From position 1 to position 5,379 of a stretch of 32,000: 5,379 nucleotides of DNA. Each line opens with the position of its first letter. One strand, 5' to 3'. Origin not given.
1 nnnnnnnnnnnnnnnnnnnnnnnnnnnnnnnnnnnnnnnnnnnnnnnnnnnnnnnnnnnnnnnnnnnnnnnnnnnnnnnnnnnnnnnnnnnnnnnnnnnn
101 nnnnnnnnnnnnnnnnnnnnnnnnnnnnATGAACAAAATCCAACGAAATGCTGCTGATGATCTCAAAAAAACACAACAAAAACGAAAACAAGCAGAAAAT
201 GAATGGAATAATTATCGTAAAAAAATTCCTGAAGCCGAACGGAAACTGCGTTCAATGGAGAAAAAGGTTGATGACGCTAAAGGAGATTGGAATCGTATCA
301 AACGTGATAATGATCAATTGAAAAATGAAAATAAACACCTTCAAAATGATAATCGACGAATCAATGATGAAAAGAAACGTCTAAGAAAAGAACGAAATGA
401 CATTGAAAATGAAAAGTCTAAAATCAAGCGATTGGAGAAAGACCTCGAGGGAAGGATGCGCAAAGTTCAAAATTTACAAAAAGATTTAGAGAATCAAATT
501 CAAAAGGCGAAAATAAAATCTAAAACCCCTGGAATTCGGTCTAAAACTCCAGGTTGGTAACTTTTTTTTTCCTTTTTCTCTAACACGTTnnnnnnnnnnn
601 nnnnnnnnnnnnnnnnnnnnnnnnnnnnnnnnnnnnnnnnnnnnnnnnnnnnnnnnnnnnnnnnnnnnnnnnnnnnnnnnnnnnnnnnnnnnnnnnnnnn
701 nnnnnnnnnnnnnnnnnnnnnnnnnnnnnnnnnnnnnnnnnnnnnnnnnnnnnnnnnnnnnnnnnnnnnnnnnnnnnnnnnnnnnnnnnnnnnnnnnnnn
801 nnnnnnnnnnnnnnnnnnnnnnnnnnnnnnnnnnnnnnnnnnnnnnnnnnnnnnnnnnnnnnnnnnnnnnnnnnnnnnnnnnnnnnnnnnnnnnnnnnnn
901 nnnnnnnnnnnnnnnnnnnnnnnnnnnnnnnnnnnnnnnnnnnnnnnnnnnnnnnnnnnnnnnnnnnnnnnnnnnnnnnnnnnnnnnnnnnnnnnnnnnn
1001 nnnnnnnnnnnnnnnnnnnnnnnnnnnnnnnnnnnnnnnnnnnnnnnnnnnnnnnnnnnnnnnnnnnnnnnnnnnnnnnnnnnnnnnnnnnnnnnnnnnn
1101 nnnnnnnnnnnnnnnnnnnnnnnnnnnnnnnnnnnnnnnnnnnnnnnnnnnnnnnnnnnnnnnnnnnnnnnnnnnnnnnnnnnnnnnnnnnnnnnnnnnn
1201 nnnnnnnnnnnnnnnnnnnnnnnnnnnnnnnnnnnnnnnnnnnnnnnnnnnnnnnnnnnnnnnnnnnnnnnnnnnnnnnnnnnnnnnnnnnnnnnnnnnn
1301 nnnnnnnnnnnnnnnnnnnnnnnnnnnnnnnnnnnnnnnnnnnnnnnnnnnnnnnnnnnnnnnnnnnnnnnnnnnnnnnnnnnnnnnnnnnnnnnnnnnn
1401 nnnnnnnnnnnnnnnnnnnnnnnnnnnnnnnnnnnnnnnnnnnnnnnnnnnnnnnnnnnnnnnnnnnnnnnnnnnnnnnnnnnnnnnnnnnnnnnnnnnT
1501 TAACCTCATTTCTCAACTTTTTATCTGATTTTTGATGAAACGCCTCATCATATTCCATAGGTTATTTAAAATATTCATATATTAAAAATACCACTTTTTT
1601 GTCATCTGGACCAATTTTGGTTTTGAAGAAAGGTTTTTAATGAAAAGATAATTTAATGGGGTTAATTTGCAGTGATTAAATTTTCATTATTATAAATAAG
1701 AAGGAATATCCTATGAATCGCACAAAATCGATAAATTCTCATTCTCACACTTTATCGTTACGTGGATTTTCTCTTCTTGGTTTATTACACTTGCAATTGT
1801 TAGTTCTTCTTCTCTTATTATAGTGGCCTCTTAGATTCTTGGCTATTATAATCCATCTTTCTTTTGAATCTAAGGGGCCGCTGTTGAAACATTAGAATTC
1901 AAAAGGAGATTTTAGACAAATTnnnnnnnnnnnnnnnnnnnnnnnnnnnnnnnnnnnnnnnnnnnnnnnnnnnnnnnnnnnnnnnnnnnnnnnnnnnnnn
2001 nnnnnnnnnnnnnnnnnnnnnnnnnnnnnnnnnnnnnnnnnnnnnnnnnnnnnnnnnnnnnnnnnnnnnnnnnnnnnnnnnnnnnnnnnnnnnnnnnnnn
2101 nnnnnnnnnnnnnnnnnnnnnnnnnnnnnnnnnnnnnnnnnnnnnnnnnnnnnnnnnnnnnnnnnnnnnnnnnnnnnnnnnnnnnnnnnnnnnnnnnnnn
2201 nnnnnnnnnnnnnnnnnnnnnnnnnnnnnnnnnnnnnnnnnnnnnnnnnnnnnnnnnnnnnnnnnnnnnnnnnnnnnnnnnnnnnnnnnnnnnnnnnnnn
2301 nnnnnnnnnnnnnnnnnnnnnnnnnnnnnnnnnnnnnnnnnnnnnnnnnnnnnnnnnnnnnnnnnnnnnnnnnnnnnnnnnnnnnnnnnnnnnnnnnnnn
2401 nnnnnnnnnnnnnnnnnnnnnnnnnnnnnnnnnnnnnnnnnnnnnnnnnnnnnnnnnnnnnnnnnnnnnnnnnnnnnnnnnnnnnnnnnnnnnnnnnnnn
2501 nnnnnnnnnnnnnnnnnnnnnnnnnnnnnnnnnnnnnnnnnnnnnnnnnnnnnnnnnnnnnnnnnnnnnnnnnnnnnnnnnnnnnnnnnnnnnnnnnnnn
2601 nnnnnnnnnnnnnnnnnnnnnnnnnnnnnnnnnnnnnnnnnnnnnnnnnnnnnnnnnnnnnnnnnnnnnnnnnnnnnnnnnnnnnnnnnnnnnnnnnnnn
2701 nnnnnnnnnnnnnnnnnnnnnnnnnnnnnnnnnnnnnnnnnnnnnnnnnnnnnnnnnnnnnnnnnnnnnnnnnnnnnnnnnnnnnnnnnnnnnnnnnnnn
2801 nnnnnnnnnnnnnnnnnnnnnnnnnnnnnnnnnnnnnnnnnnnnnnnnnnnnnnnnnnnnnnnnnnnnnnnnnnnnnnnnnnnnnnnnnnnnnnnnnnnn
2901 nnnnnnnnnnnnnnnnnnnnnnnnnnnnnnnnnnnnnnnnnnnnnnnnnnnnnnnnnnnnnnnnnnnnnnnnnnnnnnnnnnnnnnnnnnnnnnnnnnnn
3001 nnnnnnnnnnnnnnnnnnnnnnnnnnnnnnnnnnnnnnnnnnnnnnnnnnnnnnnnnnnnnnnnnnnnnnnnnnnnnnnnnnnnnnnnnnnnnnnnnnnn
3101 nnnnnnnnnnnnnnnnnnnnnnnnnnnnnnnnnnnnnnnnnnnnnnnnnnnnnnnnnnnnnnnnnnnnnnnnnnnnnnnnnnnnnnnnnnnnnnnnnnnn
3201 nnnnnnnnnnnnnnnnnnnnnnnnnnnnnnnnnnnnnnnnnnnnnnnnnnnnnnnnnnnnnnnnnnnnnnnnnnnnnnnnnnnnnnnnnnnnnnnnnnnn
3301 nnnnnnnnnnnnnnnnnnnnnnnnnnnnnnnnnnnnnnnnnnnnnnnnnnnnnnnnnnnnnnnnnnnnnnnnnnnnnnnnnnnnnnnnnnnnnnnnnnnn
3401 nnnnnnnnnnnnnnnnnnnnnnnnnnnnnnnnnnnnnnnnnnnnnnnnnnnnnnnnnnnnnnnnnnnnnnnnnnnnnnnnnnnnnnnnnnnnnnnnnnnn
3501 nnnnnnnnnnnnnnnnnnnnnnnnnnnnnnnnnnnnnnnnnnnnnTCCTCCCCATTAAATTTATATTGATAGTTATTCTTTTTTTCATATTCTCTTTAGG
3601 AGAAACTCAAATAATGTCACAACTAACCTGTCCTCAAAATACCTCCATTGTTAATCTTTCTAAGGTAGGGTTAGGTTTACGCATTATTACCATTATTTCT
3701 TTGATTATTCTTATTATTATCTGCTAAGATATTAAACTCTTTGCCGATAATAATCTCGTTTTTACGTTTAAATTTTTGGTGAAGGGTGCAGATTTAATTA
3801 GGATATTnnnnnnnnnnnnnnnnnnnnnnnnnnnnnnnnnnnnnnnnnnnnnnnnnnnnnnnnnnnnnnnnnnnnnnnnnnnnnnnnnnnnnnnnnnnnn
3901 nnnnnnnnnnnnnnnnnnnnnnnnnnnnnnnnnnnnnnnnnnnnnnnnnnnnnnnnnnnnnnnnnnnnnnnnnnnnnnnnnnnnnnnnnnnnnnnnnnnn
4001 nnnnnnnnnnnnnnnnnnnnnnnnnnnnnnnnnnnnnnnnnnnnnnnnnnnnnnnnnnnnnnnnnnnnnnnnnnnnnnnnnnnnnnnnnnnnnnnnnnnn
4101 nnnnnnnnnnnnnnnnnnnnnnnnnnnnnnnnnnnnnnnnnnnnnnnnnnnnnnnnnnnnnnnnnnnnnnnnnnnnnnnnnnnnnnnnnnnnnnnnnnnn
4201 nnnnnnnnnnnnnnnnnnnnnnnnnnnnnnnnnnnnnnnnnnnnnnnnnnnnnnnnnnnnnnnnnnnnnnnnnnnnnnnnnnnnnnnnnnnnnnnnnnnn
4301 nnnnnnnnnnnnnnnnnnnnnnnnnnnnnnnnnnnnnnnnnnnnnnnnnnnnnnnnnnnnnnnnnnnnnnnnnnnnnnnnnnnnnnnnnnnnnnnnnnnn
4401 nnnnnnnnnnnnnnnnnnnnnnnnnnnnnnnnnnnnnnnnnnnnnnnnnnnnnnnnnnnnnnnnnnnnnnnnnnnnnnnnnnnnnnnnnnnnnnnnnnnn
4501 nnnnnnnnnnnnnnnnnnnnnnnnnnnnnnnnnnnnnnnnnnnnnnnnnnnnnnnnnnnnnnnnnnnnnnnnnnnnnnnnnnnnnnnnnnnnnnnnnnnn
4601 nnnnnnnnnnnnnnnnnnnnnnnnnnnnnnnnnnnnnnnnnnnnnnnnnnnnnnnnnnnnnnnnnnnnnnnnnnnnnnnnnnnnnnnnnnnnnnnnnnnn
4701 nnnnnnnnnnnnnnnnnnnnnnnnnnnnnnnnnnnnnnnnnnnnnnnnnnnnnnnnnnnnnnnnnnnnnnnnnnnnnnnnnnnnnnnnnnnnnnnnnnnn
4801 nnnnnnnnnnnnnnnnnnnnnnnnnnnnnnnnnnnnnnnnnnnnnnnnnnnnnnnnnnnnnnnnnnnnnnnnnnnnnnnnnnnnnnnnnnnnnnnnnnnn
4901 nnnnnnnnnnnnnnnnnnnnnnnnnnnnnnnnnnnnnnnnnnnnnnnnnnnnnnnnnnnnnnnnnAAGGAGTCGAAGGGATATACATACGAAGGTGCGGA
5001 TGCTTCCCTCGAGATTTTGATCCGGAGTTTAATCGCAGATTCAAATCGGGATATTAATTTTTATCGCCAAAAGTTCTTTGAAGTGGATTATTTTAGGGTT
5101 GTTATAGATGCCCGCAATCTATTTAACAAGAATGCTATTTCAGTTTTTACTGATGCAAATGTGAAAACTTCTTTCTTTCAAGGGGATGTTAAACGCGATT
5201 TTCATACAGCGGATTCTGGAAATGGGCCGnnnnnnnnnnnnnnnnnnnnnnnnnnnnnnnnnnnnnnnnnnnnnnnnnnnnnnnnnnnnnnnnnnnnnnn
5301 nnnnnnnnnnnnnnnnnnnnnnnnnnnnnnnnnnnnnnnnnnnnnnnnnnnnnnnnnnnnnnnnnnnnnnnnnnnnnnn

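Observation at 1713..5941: Three product-matched leader peptides (Leu-, Ile- and Ile/Leu/Val-rich) precede leuA, cimA and ilvB: a candidate ribosome-mediated attenuation system in an archaeal BCAA cluster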

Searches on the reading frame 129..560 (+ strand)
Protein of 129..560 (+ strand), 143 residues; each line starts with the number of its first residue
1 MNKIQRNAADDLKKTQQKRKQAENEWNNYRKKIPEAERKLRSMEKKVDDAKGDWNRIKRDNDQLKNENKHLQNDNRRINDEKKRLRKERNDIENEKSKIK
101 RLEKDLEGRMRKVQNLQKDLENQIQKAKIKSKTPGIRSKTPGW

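Call 8: search_protein_families(library=pfam, proteins=[window:129-560:+])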
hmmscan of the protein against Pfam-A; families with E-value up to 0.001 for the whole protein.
window:129-560:+ (143 aa): 2 families
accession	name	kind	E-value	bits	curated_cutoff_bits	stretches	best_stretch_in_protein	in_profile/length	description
PF24627.1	PUMA_CC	-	3.6e-06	27.3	30.1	1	11-83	2-74/74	PUMA coiled-coil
PF00261.25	Tropomyosin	-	0.00087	19.2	38.6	0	7-130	24-144/242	Tropomyosin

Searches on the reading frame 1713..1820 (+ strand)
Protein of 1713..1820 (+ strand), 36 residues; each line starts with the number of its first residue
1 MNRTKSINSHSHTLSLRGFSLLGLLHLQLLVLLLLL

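Call 76: list_cluster_members(proteins=[window:1713-1820:+, window:3614-3724:+, window:5795-5887:+, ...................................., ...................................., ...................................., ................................, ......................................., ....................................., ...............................])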
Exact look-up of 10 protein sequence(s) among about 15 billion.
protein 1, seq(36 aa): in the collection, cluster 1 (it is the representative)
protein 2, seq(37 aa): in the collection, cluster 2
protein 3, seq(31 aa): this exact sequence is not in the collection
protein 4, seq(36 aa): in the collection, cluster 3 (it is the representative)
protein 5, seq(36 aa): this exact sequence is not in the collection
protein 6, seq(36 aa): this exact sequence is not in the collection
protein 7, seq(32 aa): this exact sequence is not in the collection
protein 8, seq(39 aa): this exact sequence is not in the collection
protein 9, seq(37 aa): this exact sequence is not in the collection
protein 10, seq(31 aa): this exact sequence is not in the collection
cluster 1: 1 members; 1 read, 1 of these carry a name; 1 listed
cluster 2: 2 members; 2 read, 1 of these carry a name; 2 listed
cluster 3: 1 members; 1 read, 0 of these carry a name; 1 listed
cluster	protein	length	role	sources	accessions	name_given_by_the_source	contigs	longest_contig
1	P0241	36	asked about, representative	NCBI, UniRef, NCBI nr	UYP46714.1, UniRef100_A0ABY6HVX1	hypothetical protein NEF87_002999 [Candidatus Lokiarchaeum ossiferum] | Uncharacterized protein n=1 Tax=Candidatus Lokiarchaeum ossiferum TaxID=2951803 ... | hypothetical protein NEF87_002999 [Candidatus Lokiarchaeum sp. B-35]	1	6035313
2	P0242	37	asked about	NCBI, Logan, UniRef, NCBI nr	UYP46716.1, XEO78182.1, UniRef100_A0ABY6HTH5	hypothetical protein NEF87_003001 [Candidatus Lokiarchaeum ossiferum] | Uncharacterized protein n=1 Tax=Candidatus Lokiarchaeum ossiferum TaxID=2951803 ... | hypothetical protein NEF87_003001 [Candidatus Lokiarchaeum sp. B-35]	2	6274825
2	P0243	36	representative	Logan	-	-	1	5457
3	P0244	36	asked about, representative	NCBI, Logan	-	-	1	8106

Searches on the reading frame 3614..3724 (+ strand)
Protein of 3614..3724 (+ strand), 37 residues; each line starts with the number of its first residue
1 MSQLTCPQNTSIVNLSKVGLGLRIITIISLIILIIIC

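Call 81: search_protein_representatives(protein=window:3614-3724:+)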
Query: 37 residues. Proteins with E-value up to 0.001 (for the whole library): 1; up to 1e-10: 0; up to 1e-30: 0. The best 1 are listed.
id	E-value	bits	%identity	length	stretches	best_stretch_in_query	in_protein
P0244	2.0e-07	45.3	83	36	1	1-35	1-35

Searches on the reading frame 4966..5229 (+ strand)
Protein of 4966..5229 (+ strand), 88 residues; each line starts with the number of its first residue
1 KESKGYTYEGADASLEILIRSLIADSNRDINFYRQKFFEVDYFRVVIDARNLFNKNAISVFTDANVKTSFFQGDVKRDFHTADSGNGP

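Call 24: find_related_loci(query=A2, collection=metagenome_contigs, flank=10000)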
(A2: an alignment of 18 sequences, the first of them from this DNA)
Query A2 (88 aa) in metagenome_contigs; peptide patterns used: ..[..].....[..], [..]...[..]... (x = any residue, [..] = any of these).
90 stretches matched a pattern; 3 encode a relative of the query (tblastn E <= 1e-3); 3 distinct loci.
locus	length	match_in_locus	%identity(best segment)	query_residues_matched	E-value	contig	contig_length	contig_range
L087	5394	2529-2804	54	1-88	4e-29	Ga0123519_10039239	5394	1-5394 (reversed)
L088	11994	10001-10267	50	1-88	1e-26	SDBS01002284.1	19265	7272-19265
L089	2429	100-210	41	9-45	3e-5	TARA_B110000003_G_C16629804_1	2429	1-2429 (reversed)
